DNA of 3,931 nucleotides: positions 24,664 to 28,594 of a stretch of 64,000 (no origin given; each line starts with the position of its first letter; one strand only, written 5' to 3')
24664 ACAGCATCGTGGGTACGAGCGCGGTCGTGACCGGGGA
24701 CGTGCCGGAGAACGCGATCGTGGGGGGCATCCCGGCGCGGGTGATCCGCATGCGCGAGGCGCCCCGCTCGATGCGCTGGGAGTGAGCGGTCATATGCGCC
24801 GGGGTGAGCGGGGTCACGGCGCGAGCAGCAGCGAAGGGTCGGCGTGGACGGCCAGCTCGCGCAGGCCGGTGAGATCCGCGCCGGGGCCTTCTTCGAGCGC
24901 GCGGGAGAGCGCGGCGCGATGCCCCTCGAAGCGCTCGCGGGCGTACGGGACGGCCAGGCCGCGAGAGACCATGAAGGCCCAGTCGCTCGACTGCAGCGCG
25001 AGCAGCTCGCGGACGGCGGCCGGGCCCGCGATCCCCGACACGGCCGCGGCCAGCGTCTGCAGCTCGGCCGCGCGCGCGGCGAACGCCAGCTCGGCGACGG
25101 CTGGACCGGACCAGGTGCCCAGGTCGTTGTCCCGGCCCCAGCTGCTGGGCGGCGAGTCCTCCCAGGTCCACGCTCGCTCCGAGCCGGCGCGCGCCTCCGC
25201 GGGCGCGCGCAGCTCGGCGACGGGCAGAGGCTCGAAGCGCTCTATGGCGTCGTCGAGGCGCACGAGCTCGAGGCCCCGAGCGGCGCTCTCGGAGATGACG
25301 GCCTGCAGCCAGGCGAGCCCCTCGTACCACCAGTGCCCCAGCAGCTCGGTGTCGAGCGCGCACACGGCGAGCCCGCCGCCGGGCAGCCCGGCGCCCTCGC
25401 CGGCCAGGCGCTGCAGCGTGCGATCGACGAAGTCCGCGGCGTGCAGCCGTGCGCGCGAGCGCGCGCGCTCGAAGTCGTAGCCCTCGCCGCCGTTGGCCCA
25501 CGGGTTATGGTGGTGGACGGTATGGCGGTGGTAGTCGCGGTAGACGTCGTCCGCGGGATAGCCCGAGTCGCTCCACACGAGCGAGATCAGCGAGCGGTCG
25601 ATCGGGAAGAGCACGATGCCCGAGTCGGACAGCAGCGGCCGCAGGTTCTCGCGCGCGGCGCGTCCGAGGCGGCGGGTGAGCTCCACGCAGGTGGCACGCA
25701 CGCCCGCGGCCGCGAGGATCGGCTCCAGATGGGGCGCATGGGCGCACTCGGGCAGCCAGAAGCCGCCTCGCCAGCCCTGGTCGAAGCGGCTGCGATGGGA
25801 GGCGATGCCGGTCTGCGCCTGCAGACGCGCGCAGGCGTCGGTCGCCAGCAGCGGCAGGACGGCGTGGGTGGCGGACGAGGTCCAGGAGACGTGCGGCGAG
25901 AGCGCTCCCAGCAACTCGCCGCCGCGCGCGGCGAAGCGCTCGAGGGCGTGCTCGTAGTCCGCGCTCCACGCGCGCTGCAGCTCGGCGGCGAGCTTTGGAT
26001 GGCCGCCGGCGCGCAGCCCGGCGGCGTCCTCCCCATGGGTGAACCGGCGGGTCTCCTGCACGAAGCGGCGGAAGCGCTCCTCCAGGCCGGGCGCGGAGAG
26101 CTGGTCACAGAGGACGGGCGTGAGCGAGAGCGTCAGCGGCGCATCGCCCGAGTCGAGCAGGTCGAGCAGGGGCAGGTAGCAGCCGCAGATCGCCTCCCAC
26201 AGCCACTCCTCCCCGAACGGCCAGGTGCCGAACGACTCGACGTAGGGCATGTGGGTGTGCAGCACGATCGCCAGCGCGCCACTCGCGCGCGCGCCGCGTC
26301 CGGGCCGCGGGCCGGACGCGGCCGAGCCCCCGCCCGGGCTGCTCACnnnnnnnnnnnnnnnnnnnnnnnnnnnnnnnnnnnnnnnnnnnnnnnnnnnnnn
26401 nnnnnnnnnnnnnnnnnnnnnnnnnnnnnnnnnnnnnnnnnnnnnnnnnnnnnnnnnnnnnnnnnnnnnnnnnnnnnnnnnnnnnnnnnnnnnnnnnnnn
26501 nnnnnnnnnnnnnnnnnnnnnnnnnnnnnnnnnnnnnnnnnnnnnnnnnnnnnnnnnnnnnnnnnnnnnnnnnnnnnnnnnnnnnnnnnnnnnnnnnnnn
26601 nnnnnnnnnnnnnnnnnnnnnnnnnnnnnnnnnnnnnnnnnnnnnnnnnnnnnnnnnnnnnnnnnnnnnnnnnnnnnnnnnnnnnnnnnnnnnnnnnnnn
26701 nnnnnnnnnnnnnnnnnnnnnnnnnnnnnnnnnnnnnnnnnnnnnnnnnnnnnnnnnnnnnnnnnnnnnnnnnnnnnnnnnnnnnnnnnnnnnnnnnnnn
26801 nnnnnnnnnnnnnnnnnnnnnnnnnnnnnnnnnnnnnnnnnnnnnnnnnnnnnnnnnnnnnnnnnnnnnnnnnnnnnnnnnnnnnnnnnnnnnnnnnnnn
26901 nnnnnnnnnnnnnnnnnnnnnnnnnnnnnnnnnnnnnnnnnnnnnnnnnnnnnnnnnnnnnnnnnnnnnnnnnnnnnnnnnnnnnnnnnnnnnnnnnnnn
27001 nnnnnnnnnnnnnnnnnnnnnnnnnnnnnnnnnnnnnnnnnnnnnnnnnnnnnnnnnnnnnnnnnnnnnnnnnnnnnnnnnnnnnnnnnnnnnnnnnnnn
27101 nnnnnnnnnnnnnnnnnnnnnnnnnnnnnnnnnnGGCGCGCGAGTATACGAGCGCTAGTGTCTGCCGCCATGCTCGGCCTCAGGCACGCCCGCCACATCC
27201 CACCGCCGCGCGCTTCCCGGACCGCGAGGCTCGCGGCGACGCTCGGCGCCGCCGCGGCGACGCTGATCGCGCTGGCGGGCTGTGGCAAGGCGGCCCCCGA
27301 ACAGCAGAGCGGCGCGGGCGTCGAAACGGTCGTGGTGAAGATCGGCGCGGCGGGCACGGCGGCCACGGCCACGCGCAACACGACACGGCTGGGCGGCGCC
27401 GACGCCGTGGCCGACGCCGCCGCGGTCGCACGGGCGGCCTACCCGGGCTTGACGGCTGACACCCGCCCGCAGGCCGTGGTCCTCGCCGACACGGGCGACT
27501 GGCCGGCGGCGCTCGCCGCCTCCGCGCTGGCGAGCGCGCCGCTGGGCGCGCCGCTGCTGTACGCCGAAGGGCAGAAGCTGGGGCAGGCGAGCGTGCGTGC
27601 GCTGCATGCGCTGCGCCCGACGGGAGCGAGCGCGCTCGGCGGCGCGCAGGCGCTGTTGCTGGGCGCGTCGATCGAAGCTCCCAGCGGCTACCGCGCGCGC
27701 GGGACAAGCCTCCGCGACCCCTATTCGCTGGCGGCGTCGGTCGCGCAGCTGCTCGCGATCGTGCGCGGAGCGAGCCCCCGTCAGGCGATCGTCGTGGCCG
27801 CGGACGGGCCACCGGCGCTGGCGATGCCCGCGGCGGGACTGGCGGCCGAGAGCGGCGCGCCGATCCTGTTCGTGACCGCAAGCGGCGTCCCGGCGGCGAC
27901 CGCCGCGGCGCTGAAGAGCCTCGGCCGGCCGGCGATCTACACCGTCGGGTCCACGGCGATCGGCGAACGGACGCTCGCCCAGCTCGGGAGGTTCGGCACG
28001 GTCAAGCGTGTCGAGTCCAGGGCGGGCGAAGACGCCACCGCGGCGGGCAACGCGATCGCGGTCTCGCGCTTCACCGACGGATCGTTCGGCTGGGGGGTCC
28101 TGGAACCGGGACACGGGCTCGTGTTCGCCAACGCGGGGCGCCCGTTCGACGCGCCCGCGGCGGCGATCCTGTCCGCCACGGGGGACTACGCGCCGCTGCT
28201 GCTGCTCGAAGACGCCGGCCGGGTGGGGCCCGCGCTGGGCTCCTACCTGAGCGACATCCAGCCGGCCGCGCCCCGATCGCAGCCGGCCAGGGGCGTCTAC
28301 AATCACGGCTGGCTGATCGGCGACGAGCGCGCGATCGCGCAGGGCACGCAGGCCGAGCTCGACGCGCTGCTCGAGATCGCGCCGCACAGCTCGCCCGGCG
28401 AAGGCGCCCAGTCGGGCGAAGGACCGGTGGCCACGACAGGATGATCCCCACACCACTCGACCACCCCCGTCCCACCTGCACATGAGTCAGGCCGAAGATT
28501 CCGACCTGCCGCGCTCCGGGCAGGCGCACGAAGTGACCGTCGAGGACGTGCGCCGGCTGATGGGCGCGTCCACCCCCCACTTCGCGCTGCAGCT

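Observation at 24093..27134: Mycobacterial MGLP-like locus (Rv3030/Rv3031/Rv3034c-type trio) in an apparently non-mycolate, deep-branching actinobacterium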

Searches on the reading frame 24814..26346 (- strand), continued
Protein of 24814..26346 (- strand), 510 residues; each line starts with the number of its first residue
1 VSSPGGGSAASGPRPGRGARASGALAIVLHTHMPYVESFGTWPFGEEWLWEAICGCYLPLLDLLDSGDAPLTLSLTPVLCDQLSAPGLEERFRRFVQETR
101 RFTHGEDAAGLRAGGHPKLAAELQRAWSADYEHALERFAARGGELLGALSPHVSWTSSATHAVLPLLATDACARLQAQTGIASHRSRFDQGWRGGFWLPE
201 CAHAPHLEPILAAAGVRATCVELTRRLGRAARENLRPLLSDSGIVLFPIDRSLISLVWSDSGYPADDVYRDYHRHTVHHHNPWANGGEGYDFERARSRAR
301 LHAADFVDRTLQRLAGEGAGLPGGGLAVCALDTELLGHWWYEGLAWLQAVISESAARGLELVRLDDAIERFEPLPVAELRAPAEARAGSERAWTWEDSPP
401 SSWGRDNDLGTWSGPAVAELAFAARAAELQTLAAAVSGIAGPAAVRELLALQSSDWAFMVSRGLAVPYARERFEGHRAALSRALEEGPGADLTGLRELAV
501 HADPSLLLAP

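Call 49: search_solved_structures(query=window:24814-26346:-, max_evalue=1e-30, show_alignments=3)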
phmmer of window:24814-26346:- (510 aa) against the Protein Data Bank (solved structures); distinct sequences matched with E-value up to 1e-30: 5.
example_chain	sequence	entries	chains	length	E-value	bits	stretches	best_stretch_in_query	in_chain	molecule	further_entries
3n8t_A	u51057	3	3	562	1.9e-49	172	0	23-208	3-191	alpha-amylase, GH57 family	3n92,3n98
3p0b_A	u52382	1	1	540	2.3e-47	165.1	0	17-228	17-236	TT1467 protein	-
1ufa_A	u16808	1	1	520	4.9e-47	164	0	25-228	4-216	TT1467 protein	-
5wu7_A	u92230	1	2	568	9.1e-47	163.1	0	23-205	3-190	Uncharacterized protein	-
2b5d_X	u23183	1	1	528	4.1e-35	124.6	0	23-275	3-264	alpha-Amylase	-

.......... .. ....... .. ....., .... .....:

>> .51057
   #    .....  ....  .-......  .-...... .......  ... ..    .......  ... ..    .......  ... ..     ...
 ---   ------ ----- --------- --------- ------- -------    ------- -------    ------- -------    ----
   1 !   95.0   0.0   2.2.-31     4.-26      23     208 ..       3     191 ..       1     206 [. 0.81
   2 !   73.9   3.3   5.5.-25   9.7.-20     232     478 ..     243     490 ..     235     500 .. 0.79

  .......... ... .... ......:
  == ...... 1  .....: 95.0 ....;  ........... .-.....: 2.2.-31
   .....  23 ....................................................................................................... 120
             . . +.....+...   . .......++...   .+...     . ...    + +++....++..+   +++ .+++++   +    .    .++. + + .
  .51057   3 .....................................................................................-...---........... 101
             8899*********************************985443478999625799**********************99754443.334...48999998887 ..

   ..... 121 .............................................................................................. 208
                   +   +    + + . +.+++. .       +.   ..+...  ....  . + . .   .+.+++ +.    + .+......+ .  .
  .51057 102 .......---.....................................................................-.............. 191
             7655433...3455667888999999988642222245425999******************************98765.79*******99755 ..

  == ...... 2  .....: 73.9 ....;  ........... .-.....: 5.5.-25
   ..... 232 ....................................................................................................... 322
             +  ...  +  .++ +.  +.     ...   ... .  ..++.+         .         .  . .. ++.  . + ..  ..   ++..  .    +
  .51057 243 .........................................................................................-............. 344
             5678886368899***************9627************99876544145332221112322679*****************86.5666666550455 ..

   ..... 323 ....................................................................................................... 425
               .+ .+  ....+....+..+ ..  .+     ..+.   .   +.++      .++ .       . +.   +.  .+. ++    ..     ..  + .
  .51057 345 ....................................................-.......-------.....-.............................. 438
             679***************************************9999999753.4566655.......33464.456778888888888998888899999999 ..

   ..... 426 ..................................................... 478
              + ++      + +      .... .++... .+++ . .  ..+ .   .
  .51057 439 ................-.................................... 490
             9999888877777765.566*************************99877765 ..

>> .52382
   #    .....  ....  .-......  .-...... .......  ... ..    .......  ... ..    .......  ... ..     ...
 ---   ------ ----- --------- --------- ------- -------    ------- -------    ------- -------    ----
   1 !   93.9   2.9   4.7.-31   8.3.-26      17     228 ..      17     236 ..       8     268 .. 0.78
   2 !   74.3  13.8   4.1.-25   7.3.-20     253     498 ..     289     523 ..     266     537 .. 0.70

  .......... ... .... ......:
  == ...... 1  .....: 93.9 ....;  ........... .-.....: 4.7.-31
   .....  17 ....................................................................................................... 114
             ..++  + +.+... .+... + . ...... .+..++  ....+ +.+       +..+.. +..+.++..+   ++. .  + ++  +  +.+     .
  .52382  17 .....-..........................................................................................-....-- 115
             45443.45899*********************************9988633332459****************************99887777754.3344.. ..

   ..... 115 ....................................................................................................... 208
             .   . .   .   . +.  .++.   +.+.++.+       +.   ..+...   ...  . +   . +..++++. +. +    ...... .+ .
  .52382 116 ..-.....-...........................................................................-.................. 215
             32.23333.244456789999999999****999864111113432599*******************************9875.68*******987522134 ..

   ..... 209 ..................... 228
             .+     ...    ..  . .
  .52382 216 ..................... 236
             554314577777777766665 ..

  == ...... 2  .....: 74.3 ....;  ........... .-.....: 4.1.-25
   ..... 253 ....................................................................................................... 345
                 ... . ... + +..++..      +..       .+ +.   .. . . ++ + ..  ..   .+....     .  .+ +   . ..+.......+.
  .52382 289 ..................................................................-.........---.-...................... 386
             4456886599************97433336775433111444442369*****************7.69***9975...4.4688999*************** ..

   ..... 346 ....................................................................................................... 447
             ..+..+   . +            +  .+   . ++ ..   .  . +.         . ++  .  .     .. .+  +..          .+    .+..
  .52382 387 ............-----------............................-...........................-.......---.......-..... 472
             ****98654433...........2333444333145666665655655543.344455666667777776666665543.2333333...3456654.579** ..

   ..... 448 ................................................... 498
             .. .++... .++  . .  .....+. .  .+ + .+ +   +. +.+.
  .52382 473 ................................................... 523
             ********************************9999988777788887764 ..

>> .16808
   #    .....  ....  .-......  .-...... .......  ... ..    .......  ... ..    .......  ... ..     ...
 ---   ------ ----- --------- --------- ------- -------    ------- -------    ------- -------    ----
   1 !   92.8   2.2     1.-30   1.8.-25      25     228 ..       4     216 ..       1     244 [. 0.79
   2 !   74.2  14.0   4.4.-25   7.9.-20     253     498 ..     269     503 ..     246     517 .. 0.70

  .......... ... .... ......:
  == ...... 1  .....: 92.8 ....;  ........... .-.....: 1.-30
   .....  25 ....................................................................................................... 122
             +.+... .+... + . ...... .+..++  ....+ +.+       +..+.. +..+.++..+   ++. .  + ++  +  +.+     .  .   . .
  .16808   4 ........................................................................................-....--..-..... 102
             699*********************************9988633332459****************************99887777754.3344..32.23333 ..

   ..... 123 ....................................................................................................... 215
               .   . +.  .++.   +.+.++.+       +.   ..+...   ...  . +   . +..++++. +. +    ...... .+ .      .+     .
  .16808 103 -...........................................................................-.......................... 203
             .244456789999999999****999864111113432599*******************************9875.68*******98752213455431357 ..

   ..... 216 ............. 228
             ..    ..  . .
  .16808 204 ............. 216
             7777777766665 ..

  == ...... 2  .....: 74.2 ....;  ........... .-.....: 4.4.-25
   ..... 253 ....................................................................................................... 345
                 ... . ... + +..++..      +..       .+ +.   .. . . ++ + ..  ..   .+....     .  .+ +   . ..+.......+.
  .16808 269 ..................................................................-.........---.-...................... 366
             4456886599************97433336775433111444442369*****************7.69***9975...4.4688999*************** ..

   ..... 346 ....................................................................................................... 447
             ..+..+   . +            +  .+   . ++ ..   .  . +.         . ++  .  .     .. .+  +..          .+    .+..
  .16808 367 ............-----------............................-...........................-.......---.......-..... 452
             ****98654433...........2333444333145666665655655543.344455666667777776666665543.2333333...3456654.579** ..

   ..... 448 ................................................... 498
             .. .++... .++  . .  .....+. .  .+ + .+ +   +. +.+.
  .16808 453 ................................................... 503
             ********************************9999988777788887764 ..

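Call 78: find_encoding_contigs(protein=P0001, flank=10000, max_places=2)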
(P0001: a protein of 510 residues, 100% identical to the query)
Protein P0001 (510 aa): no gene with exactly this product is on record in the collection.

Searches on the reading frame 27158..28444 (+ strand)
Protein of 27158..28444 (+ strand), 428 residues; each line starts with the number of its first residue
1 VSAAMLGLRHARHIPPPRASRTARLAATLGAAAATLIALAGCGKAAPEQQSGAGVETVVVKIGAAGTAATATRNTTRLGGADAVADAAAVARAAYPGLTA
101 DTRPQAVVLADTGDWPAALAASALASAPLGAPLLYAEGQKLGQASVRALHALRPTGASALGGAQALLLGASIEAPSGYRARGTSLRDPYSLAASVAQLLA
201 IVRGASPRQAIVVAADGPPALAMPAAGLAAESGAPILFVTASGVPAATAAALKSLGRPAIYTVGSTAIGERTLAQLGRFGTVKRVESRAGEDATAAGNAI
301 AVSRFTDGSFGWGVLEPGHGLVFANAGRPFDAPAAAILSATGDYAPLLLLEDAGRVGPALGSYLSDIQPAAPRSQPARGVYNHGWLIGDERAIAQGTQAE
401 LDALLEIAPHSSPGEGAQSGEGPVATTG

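Call 8: search_protein_families(library=pfam, proteins=[window:27158-28444:+])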
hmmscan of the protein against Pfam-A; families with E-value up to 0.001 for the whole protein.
window:27158-28444:+ (428 aa): 1 family
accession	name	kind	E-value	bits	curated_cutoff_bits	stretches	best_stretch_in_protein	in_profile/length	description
PF04122.17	CW_binding_2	-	1.8e-11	44.9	24.9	1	77-165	1-67/73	Cell wall binding domain 2 (CWB2)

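Call 9: search_protein_families(library=ncbifam, proteins=[window:27158-28444:+])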
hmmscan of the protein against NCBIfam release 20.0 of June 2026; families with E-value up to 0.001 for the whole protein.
window:27158-28444:+ (428 aa): 0 families
